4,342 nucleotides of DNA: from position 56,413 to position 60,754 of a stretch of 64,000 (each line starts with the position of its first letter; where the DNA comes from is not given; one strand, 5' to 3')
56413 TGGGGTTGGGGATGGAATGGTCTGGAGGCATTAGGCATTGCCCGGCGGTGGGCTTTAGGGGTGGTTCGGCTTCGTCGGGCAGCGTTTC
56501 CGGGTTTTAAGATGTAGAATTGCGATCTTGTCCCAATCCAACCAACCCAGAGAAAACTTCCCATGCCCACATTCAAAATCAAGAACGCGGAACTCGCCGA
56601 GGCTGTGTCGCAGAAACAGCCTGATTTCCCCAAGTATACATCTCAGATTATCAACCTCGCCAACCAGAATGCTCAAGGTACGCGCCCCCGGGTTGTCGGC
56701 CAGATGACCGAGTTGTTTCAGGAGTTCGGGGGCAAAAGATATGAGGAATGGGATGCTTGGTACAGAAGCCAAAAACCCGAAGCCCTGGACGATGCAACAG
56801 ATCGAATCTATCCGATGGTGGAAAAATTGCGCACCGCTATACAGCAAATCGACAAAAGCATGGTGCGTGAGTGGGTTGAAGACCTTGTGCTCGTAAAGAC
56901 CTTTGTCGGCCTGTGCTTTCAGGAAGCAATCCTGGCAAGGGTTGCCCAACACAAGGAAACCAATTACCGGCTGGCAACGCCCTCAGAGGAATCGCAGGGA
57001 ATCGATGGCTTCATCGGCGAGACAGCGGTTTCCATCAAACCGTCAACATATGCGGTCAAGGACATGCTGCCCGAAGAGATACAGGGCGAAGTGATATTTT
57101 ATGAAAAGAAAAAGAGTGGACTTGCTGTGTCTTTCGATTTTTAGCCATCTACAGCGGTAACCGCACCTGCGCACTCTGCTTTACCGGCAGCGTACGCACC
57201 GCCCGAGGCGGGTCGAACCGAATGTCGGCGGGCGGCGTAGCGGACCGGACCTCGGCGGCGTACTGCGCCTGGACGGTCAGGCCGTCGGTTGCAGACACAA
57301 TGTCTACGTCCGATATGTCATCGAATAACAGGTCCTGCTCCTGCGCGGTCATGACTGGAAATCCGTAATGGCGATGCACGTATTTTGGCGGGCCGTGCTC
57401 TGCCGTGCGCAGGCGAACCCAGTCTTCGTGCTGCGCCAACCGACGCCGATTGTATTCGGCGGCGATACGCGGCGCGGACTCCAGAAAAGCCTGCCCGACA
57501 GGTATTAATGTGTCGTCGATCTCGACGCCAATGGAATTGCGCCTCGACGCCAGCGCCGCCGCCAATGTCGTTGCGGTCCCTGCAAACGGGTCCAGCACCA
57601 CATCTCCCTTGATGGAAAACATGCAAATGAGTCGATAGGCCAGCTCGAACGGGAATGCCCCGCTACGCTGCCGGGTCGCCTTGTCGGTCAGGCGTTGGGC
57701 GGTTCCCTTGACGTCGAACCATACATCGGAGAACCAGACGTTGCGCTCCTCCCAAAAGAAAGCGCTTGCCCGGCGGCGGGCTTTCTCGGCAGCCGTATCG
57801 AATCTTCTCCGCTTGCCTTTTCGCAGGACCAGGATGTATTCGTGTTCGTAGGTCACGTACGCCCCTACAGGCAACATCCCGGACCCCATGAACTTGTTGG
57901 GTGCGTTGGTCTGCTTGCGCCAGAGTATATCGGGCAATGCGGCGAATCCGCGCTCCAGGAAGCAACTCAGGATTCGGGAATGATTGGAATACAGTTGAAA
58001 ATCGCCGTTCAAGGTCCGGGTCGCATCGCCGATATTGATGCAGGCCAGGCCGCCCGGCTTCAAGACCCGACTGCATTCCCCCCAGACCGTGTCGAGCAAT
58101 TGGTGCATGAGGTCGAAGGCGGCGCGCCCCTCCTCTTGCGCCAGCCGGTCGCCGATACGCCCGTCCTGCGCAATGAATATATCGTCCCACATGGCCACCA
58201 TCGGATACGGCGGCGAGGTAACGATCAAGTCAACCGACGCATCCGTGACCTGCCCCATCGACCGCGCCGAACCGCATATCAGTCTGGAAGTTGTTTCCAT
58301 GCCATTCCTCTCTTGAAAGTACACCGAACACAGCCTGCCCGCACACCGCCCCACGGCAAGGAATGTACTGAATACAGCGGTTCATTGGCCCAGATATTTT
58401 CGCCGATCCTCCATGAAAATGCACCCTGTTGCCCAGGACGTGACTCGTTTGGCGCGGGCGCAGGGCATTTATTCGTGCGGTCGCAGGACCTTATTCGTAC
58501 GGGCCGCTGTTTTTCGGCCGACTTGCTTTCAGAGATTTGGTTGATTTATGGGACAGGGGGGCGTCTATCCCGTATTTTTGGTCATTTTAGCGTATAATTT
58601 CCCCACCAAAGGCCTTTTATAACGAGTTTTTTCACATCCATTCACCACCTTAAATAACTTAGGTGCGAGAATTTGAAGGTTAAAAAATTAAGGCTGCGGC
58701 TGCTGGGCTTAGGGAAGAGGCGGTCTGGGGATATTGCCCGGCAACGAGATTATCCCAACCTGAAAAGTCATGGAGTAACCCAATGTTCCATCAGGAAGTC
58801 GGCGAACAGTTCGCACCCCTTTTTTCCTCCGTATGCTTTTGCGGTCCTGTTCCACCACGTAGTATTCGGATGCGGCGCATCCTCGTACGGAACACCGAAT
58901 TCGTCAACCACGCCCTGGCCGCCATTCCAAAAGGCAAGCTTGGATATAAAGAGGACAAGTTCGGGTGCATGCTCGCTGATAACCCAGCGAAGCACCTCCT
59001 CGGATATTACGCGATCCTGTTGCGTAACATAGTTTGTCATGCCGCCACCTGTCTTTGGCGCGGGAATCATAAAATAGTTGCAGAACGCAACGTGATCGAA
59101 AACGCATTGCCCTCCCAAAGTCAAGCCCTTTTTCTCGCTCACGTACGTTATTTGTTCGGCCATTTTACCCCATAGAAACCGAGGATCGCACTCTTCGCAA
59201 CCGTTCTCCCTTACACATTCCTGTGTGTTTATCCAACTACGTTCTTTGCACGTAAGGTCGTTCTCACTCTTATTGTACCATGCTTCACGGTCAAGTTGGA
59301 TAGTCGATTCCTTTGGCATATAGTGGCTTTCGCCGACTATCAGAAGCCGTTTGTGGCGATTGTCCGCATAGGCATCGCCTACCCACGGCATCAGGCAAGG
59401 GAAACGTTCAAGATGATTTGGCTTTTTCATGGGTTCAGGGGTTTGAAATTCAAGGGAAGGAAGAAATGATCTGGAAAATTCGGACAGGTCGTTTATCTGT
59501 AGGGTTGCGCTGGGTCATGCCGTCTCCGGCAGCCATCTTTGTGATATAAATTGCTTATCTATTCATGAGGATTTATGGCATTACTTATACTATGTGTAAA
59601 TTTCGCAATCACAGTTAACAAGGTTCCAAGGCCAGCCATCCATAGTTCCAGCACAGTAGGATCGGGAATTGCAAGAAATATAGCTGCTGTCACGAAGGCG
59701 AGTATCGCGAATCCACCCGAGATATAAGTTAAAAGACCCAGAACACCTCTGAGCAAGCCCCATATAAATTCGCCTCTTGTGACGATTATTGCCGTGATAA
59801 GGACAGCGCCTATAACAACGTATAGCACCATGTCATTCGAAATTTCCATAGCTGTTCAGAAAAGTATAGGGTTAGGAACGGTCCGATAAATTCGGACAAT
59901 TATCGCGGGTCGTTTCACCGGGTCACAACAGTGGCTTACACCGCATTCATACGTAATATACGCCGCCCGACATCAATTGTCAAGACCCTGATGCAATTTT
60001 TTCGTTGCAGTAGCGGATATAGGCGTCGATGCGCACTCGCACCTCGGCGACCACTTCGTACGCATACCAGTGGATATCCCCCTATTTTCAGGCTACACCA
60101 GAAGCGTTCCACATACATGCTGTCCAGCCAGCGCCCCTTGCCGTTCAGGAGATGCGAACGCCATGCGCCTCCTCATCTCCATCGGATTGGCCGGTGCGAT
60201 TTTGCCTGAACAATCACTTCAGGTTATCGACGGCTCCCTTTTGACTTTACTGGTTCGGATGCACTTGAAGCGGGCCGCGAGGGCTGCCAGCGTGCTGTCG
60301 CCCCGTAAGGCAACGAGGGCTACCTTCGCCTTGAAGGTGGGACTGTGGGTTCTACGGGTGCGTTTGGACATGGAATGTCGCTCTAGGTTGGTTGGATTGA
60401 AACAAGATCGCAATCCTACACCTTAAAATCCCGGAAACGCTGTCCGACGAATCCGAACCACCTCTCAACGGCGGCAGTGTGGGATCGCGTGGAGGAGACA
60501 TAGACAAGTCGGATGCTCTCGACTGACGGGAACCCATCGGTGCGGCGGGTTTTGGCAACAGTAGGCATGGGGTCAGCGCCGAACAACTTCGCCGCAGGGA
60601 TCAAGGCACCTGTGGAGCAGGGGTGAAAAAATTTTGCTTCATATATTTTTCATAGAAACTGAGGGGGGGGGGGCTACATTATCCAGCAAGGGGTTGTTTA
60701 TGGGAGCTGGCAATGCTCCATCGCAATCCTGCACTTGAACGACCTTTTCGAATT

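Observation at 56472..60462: Restriction gene starts inside a captured IS3 left end; inverted copies of the same nested IS junction bracket a 4-kb cargo segment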

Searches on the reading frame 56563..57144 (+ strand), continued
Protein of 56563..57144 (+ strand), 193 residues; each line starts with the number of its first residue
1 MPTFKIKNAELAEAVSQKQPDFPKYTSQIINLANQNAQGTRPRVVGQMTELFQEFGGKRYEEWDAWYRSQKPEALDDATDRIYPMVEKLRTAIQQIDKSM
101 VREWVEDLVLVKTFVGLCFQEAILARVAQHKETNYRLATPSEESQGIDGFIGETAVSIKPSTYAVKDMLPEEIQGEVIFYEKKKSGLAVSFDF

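Call 51: find_related_loci(query=window:56563-57144:+, collection=genome_contigs, flank=4000)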
Query window:56563-57144:+ (193 aa) in genome_contigs; peptide patterns used: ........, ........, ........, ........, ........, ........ (x = any residue, [..] = any of these).
166 stretches matched a pattern; 17 encode a relative of the query (tblastn E <= 1e-3); 17 distinct loci.
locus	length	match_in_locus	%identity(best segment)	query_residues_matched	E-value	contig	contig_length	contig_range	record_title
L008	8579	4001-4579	89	1-193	4e-118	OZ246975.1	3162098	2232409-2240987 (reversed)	MAG: Rhodothermales bacterium isolate 8fe74e33-5909-4c33-ba6b-a037c2d2266a genome assembly, chromosome: 1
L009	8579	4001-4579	90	1-193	4e-117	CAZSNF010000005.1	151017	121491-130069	MAG TPA_asm: uncultured Rhodothermales bacterium isolate SRP109090_co2_31 genome assembly, contig: NODE_77_length_151017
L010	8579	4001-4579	83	1-193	2e-112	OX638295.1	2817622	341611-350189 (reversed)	MAG: Rhodothermales bacterium isolate 379627e8-994f-481d-907a-dd5b185e1f88 genome assembly, chromosome: 1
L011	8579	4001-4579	74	1-193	9e-104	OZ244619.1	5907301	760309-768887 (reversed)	MAG: Candidatus Latescibacterota bacterium isolate 42df25b2-3f2b-47dc-af7c-4916403e88f0 genome assembly, chromosome: 1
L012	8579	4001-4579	73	1-193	2e-102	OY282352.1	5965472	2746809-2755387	MAG: uncultured Latescibacteria bacterium genome assembly, chromosome: 1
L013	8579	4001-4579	74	1-193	2e-102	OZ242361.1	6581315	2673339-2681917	MAG: Candidatus Latescibacterota bacterium isolate c7d3165a-3b70-4ca6-a93c-9a173e2068a1 genome assembly, chromosome: 1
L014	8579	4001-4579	73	1-193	2e-101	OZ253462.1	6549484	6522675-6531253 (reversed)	MAG: Candidatus Latescibacterota bacterium isolate 85c596c4-e601-42f5-bc00-22a25924bb3e genome assembly, chromosome: 1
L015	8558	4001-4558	71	8-193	3e-96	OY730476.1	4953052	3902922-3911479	MAG: Candidatus Latescibacteria bacterium isolate 667a1def-a863-4bf2-9b98-94036fb31650 genome assembly, chromosome: 1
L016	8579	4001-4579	64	1-193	9e-86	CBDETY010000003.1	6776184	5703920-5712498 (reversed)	MAG: Candidatus Latescibacterota bacterium isolate 4ecebec3-674b-4d24-a34d-cb651c760dca genome assembly, contig: contig_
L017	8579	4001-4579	51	4-192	6e-65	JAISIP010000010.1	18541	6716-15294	MAG: Victivallales bacterium isolate Hm464_bin66 k119_111233, whole genome shotgun sequence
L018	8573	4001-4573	52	3-189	3e-63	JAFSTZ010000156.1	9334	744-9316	MAG: Eubacterium sp. isolate RGIG3472 Goat_Rumen.Co__c949763, whole genome shotgun sequence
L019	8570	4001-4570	54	4-189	3e-63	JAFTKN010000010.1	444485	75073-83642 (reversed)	MAG: Clostridia bacterium isolate RGIG3902 Roe_deer_Cecum-2__c595, whole genome shotgun sequence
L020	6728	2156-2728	53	6-192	2e-61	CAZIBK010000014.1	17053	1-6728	MAG TPA_asm: uncultured Oscillospiraceae bacterium isolate SRP222994_co1_175 genome assembly, contig: NODE_6958_length_1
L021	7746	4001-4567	54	4-192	2e-61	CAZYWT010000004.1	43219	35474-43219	MAG TPA_asm: uncultured Candidatus Saccharibacteria bacterium isolate SRP141376_co2_245 genome assembly, contig: NODE_20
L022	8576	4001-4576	44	6-191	1e-46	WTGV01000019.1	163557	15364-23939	MAG: Pseudomonadales bacterium isolate CO36404bin_7 NODE_9_length_163557_cov_30.041908, whole genome shotgun sequence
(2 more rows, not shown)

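Call 61: search_protein_families(library=ncbifam, proteins=[window:56563-57144:+], max_evalue=1)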
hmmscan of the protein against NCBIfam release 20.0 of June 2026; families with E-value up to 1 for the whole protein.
window:56563-57144:+ (193 aa): 1 family
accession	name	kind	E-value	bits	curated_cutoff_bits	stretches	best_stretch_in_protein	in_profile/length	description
NF006753.0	PRK09273.1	equivalog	0.055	12.8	137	1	47-129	129-208/211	hypothetical protein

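Call 76: search_protein_families(library=pfam, proteins=[L009:2889-3812:-, L009:2382-3740:+, L009:1117-2148:-, L009:34-1116:+, L009:6208-6507:+, L009:6497-7552:+, L009:7793-8566:-, L009:4602-5843:-], max_evalue=0.001)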
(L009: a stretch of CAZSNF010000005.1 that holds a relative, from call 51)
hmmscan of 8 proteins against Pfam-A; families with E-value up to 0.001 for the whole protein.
L009:2889-3812:- (307 aa): 2 families
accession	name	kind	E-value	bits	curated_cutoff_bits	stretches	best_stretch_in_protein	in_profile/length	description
PF00753.33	Lactamase_B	-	2.4e-13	50.9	22.7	1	86-209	30-161/196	Metallo-beta-lactamase superfamily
PF12706.13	Lactamase_B_2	-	0.00024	21.2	27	1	96-199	30-144/200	Beta-lactamase superfamily domain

L009:2382-3740:+ (452 aa): 0 families

L009:1117-2148:- (343 aa): 5 families
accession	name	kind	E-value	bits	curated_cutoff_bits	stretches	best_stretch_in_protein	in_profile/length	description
PF20434.5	BD-FAE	-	5e-26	92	26.8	1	98-293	1-212/215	BD-FAE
PF07859.19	Abhydrolase_3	-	5e-19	69.3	25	1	117-315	5-208/210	alpha/beta hydrolase fold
PF00326.27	Peptidase_S9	-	1.1e-11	45.1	22.6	1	233-316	100-190/213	Prolyl oligopeptidase family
PF00135.34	COesterase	-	1e-07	31.7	27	1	88-200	80-200/515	Carboxylesterase family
PF01738.24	DLH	-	0.00036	20.6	21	0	179-208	93-121/217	Dienelactone hydrolase family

L009:34-1116:+ (360 aa): 2 families
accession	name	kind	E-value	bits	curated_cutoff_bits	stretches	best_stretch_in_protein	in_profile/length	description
PF24877.1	ILV_EDD_C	-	5.2e-76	254.8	27.7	1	168-356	2-191/191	Dihydroxy-acid/6-phosphogluconate dehydratase C-terminal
PF00920.27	ILVD_EDD_N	-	3.1e-65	220.9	27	1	1-155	162-316/316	Dihydroxy-acid/6-phosphogluconate dehydratase N-terminal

L009:6208-6507:+ (99 aa): 3 families
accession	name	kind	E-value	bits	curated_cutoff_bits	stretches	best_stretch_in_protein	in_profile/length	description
PF01381.28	HTH_3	-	1.8e-14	53.9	23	1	35-87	1-53/55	Helix-turn-helix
PF13560.12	HTH_31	-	2.7e-10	40.9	27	1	31-86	2-58/64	Helix-turn-helix domain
PF13443.12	HTH_26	-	0.00079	20.1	22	0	34-90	1-58/63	Cro/C1-type HTH DNA-binding domain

L009:6497-7552:+ (351 aa): 0 families

L009:7793-8566:- (257 aa): 1 family
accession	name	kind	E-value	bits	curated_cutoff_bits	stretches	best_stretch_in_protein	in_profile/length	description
PF12950.13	TaqI_C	-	1.2e-07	32.5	26.5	1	91-209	19-118/118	TaqI-like C-terminal specificity domain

L009:4602-5843:- (413 aa): 2 families
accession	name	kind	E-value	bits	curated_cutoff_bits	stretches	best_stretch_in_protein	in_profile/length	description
PF01555.25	N6_N4_Mtase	-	6.6e-38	131.3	26.7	1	53-295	1-215/221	DNA methylase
PF08241.18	Methyltransf_11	-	0.00057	20.9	21.2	0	99-117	76-94/95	Methyltransferase domain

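Call 78: search_protein_families(library=padloc, proteins=[L002:13754-14677:+], max_evalue=0.01)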
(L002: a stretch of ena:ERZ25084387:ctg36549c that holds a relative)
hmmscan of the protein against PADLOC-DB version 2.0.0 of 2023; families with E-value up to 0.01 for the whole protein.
L002:13754-14677:+ (307 aa): 1 family
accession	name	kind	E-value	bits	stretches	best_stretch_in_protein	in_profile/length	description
PDLC03583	REase_II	-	0.00025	18.2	1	87-179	70-161/319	Type II restriction enzyme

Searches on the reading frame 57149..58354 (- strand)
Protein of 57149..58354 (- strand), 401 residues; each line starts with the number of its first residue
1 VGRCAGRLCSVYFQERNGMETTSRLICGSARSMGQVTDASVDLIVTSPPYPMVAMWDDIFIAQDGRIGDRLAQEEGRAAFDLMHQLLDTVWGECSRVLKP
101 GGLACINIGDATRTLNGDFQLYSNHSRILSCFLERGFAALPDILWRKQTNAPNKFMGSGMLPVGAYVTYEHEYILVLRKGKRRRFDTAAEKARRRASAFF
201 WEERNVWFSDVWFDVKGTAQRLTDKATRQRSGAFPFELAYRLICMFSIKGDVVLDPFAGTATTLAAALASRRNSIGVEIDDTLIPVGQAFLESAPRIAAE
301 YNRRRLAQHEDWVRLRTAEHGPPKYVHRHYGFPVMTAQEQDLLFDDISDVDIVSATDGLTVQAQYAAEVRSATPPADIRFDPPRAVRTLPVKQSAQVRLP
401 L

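Call 6: search_protein_families(library=pfam, proteins=[window:57149-58354:-], max_evalue=0.01)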
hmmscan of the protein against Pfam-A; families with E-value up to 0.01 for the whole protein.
window:57149-58354:- (401 aa): 2 families
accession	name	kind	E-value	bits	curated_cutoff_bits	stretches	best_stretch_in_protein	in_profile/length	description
PF01555.25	N6_N4_Mtase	-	1.8e-39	136.5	26.7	1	41-284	1-216/221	DNA methylase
PF08241.18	Methyltransf_11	-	0.0017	19.4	21.2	0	87-105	76-94/95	Methyltransferase domain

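Call 61: search_protein_families(library=ncbifam, proteins=[window:57149-58354:-], max_evalue=1)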
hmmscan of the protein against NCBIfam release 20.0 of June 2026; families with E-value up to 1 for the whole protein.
window:57149-58354:- (401 aa): 5 families
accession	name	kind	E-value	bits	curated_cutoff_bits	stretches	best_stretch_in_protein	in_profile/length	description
NF050803.1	DnaMtaseCcrMCaul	equivalog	2.4e-16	59.6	830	1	31-299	13-255/350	adenine-specific DNA-methyltransferase CcrM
NF008572.0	PRK11524.1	equivalog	7.4e-13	48.3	292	1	235-308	200-269/294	adenine-specific DNA-methyltransferase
NF010253.0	PRK13699.1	subfamily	3.2e-12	46.6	244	2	240-295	154-209/226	DNA methyltransferase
NF040721.1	Trm14_Arch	equivalog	0.0021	17.3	280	1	16-51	266-300/370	tRNA (guanine(6)-N2)-methyltransferase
TIGR03533.1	L3_gln_methyl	equivalog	0.03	13.6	229.7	1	34-117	183-260/284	50S ribosomal protein L3 N(5)-glutamine methyltransferase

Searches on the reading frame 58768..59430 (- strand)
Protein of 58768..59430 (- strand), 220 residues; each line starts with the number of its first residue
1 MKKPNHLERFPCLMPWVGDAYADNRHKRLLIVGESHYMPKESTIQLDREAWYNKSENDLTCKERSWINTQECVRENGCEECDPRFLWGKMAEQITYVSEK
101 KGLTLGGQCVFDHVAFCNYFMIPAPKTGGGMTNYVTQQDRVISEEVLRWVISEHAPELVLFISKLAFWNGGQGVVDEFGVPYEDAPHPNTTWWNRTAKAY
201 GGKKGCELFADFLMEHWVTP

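Call 6: search_protein_families(library=pfam, proteins=[window:58768-59430:-], max_evalue=0.01)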
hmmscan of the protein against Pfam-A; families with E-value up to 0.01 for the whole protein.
window:58768-59430:- (220 aa): 0 families

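Call 13: find_encoding_contigs(protein=window:58768-59430:-, flank=10000, max_places=10)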
Protein window:58768-59430:- (220 aa): no gene with exactly this product is on record in the collection.

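Call 61: search_protein_families(library=ncbifam, proteins=[window:58768-59430:-], max_evalue=1)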
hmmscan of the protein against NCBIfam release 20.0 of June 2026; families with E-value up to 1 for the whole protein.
window:58768-59430:- (220 aa): 0 families

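Call 62: search_protein_families(library=pfam, proteins=[window:58768-59430:-], max_evalue=10)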
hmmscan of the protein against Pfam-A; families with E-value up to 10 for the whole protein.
window:58768-59430:- (220 aa): 0 families

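Call 77: search_solved_structures(query=window:58768-59430:-, max_evalue=1)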
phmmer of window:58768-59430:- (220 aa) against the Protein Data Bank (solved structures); distinct sequences matched with E-value up to 1: 1.
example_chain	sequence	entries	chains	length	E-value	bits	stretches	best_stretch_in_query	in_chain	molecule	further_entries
2uwn_A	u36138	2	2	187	0.19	14.2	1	12-101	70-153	HUMAN COMPLEMENT FACTOR H | COMPLEMENT FACTOR H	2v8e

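Call 78: search_protein_families(library=padloc, proteins=[window:58768-59430:-], max_evalue=0.01)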
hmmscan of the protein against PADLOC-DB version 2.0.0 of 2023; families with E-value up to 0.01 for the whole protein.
window:58768-59430:- (220 aa): 0 families

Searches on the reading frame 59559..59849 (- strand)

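Call 6: search_protein_families(library=pfam, proteins=[window:59559-59849:-], max_evalue=0.01)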
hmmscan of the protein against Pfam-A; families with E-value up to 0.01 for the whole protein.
window:59559-59849:- (96 aa): 0 families

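Call 61: search_protein_families(library=ncbifam, proteins=[window:59559-59849:-], max_evalue=1)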
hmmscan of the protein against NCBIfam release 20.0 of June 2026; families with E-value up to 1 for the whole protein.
window:59559-59849:- (96 aa): 1 family
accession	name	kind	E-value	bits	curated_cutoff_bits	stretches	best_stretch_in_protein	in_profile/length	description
NF001778.0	PRK00513.2-4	equivalog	0.17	11.2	315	1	11-37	173-200/266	septum site-determining protein MinC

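Call 78: search_protein_families(library=padloc, proteins=[window:59559-59849:-], max_evalue=0.01)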
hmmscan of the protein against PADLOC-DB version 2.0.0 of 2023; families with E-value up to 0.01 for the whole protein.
window:59559-59849:- (96 aa): 0 families

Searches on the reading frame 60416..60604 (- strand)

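Call 6: search_protein_families(library=pfam, proteins=[window:60416-60604:-], max_evalue=0.01)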
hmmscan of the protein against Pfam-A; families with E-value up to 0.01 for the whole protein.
window:60416-60604:- (62 aa): 0 families

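Call 61: search_protein_families(library=ncbifam, proteins=[window:60416-60604:-], max_evalue=1)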
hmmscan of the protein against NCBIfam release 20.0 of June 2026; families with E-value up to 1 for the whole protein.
window:60416-60604:- (62 aa): 0 families

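Call 62: search_protein_families(library=pfam, proteins=[window:60416-60604:-], max_evalue=10)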
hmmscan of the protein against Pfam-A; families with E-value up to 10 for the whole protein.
window:60416-60604:- (62 aa): 2 families
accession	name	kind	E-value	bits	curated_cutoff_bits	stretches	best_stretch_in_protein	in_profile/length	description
PF06057.17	VirJ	-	0.13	12.5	22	1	8-56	76-124/191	Bacterial virulence protein (VirJ)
PF03020.21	LEM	-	0.4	10.8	24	1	7-22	16-31/40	LEM domain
